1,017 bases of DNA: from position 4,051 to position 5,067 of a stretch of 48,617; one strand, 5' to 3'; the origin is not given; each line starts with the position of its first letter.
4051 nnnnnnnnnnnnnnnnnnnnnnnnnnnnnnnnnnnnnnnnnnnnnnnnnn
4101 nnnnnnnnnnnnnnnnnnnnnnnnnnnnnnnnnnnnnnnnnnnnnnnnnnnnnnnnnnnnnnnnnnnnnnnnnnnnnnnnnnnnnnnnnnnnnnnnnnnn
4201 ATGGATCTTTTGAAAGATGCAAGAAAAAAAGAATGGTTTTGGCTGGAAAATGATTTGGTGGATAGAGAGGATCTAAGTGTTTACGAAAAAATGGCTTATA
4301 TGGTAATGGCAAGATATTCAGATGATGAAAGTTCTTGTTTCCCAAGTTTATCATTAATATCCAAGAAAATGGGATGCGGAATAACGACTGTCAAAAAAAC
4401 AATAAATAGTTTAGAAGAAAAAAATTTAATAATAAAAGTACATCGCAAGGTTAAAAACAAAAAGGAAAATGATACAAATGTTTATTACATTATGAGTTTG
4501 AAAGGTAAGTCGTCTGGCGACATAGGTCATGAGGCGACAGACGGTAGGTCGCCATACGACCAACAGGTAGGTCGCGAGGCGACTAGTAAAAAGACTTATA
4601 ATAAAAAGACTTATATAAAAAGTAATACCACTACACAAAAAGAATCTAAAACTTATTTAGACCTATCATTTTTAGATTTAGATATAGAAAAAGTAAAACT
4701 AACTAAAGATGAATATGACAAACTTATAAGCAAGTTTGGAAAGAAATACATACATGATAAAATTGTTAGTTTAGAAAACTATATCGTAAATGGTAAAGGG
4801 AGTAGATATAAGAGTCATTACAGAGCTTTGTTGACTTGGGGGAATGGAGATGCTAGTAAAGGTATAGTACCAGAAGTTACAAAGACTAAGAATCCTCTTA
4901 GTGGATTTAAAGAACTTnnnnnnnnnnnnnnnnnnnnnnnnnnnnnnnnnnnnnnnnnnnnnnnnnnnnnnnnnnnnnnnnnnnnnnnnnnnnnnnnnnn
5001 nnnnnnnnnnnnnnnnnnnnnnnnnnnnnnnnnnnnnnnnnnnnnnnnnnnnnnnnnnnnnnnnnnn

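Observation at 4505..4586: GC-rich repeat island inside the DnaD-like initiator gene: candidate phage origin embedded in the coding sequence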

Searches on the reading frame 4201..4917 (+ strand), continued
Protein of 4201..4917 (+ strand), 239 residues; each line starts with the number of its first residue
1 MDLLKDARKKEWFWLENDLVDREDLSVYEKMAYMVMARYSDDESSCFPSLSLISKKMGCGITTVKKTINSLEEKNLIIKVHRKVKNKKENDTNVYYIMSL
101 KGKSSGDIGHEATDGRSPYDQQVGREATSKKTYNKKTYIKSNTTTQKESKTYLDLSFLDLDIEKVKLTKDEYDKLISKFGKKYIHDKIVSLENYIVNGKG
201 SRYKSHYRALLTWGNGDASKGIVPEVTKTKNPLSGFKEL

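Call 82: predict_structure(alignment_id=A2)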
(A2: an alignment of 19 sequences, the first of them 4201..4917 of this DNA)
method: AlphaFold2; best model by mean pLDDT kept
length: 239 residues; sequences in the alignment: 19
mean_pLDDT: 57.9   pTM: 0.39
mean pLDDT of the five models: 57.9, 57.3, 57.2, 55.4, 53.2
residues with pLDDT >= 90: 3; 70-90: 92; 50-70: 52; < 50: 92
segments of 3 or more residues with pLDDT < 50: 1-11, 89-91, 101-155, 220-239
pLDDT, mean of each block of 10 residues (from residue 1): 31 59 83 79 62 80 89 81 51 64 29 26 24 26 26 48 73 84 83 69 74 71 38 37
secondary structure, 60 per line:
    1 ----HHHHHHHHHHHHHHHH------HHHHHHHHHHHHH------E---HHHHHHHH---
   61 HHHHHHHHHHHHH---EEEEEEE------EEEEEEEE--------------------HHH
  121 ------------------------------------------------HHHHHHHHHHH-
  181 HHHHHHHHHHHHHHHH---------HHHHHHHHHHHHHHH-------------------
elements in order: H5-20 H27-39 H50-57 H61-73 E77-83 E90-97 H169-179 H181-196 H206-220
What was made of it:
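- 4201..4920 (+): Initiator gene, 239 aa: HTH_36 winged-helix N-domain, disordered linker, small helical C-domain. AF2 model: aa 12-100 and 156-220 moderately to well predicted (10-residue block means mostly 59-89, with dips to about 51 near aa 81-90), aa 101-155 pLDDT about 25 (call 82).
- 4666..4860 (+): Coding region of the C-terminal three-helix domain (aa 156-220). Presumed to recruit the replisome or helicase; function inferred. AF2 block means 69-84 over aa 161-220 (call 82).
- The region is translated in frame in every homologue and is predicted disordered (call 82).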

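Call 84: fold_search(model_id=the predicted structure, library=pdb)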
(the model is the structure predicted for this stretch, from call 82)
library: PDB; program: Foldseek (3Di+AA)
matches with E <= 10: 1597; with E <= 0.001: 0
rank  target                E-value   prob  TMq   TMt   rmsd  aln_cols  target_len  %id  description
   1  5kbj_H                4.8e-03  1.00  0.25  0.44   4.1        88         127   17  Structure of Rep-DNA complex (released 2016-06-29)
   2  4pql_B                7.3e-03  1.00  0.25  0.43   4.3        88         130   20  N-Terminal domain of DNA binding protein (released 2014-06-11)
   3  4pql_A                8.6e-03  1.00  0.25  0.44   4.0        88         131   17  N-Terminal domain of DNA binding protein (released 2014-06-11)
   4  4pt7_B                1.0e-02  1.00  0.25  0.43   4.1        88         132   19  Structure of initiator (released 2014-06-25)
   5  3f3x                  1.2e-02  1.00  0.24  0.38   7.6        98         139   13  Crystal structure of the transcriptional regulator BldR from Sulfolobus Solfataricus (released 2009-05-05)
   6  4pta                  1.3e-02  1.00  0.24  0.45   4.1        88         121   18  Structure of MDR initiator (released 2014-06-25)
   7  6pcp_A                1.7e-02  0.99  0.24  0.38   9.7       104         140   13  Mechanism for regulation of DNA binding of Bordetella bronchiseptica BpsR by 6-hydroxynicotinic acid (released 2019-11-06)
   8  9ff3                  1.8e-02  1.00  0.26  0.35   7.3        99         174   22  The structure of delta-ScoC, a global regulator protein from Geobacillus kaustophilus T-1 (released 2025-06-04)
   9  1s3j_B                1.9e-02  1.00  0.25  0.41   7.1        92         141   16  X-ray crystal structure of YusO protein from Bacillus subtilis (released 2004-04-13)
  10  6pco_A                1.9e-02  1.00  0.25  0.39   6.6        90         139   14  Mechanism for regulation of DNA binding of Bordetella bronchiseptica BpsR by 6-hydroxynicotinic acid (released 2019-11-06)
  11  5kbj_A                2.3e-02  1.00  0.25  0.42   4.2        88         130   19  Structure of Rep-DNA complex (released 2016-06-29)
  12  9ff4_A                2.3e-02  1.00  0.26  0.33   7.9       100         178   17  The structure of G.kaustophilus T-1 ScoC-17bp dsDNA complex (released 2025-06-04)
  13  2dk5_MODEL_1_A        2.6e-02  1.00  0.25  0.59   5.6        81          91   26  Solution structure of Winged-Helix domain in RNA polymerase III 39KDa polypeptide (released 2006-10-06)
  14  4lll_M                2.9e-02  1.00  0.27  0.49   6.4        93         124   13  Crystal structure of S. aureus MepR-DNA complex (released 2014-05-14)
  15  6pcp_B                3.1e-02  1.00  0.24  0.40   6.8        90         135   14  Mechanism for regulation of DNA binding of Bordetella bronchiseptica BpsR by 6-hydroxynicotinic acid (released 2019-11-06)
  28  5kbj_G                4.1e-02  1.00  0.25  0.44   4.2        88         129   20  Structure of Rep-DNA complex (released 2016-06-29)
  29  5kbj_C                4.1e-02  0.99  0.24  0.43   4.6        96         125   16  Structure of Rep-DNA complex (released 2016-06-29)
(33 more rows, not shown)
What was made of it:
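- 4201..4500 (+): Coding region of the N-terminal winged-helix DNA-binding domain (aa 1-100). The putative recognition-helix segment is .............. Top Foldseek PDB hits are RepA_N initiator N-domains 5kbj/4pql/4pt7/4pta (call 84; weak, E about 5e-3).
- On RepA_N (PF06970) plasmid initiators: The model's mean pLDDT is 57.9 (calls 82, 84).
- Structural similarity to RepA_N N-domains is weak (E about 5e-3, TM about 0.44; call 84).
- Tried and rejected: The Foldseek hits all concern the N-domain (call 84).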

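Call 104: search_protein_families(library=ncbifam, proteins=[window:4201-4917:+], max_evalue=0.01)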
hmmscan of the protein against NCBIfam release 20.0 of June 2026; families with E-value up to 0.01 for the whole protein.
window:4201-4917:+ (239 aa): 1 family
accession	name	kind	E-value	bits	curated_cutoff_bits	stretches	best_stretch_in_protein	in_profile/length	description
NF053606.1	Sta1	subfamily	0.0063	16.6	80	0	53-98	40-84/100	Sta1 family transcriptional regulator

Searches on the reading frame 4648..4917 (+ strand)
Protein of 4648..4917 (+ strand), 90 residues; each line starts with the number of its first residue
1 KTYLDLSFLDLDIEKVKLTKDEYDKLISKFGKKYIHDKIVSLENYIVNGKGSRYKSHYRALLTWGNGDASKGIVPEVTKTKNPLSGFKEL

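Call 103: search_solved_structures(query=window:4648-4917:+, max_evalue=1)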
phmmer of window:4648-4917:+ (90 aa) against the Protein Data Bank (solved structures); distinct sequences matched with E-value up to 1: 2.
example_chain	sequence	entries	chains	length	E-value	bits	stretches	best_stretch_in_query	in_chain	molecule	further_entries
3bm3_A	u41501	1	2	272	0.00086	23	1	23-52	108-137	PspGI restriction endonuclease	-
8dak_A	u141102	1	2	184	0.73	13.6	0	17-65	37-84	GDP-D-glycero-4-keto-d-lyxo-heptose-3-epimerase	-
